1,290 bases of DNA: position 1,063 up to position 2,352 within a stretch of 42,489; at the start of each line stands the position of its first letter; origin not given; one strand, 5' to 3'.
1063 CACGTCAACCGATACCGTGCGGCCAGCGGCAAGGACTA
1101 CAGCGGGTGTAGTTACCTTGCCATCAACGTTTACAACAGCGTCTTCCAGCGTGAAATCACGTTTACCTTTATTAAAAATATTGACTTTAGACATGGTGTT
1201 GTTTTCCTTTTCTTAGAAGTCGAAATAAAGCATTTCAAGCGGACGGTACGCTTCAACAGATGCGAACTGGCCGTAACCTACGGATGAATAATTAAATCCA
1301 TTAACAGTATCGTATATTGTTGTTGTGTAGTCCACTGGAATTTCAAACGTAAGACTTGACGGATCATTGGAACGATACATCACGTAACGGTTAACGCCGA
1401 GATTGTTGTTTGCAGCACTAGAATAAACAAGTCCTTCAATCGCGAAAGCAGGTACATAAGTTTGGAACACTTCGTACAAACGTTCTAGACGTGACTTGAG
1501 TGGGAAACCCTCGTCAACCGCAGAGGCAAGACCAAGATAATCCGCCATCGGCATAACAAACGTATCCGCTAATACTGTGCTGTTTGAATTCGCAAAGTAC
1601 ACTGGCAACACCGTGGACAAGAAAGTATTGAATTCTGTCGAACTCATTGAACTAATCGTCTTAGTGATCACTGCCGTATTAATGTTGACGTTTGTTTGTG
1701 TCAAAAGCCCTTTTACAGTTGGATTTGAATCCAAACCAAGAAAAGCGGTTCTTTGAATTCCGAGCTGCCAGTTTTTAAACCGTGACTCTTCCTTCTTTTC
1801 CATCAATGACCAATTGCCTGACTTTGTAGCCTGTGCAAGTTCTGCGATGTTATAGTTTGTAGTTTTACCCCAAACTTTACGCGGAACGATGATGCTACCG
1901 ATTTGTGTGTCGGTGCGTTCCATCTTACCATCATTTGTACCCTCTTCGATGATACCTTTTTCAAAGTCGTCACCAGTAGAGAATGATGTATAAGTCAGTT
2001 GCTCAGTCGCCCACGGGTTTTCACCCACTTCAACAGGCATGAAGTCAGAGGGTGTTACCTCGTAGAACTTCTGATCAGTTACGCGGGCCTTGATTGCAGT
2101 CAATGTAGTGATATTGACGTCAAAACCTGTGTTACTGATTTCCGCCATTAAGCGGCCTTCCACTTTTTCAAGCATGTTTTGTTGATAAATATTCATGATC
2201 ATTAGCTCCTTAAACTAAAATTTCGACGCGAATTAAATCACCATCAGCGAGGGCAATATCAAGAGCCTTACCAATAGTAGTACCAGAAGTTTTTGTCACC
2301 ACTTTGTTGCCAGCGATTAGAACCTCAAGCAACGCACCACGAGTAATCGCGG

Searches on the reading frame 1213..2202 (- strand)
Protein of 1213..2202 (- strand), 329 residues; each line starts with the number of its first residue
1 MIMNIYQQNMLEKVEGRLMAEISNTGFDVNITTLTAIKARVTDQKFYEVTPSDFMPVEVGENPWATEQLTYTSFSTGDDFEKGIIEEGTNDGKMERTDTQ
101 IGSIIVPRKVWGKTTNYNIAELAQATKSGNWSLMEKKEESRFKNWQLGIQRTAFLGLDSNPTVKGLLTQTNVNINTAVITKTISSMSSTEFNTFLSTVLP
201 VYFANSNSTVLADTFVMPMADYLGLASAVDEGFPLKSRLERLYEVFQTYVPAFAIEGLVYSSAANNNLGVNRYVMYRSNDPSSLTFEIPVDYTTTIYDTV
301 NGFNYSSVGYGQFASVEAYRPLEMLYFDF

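Call 67: search_protein_families(library=pfam, proteins=[window:1213-2202:-], max_evalue=0.001)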
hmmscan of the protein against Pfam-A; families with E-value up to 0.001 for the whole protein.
window:1213-2202:- (329 aa): 1 family
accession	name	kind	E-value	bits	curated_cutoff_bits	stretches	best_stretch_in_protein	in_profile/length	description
PF09950.15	Major_capside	-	1.1e-16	61.4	26.8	1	86-328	7-249/251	Major capsid protein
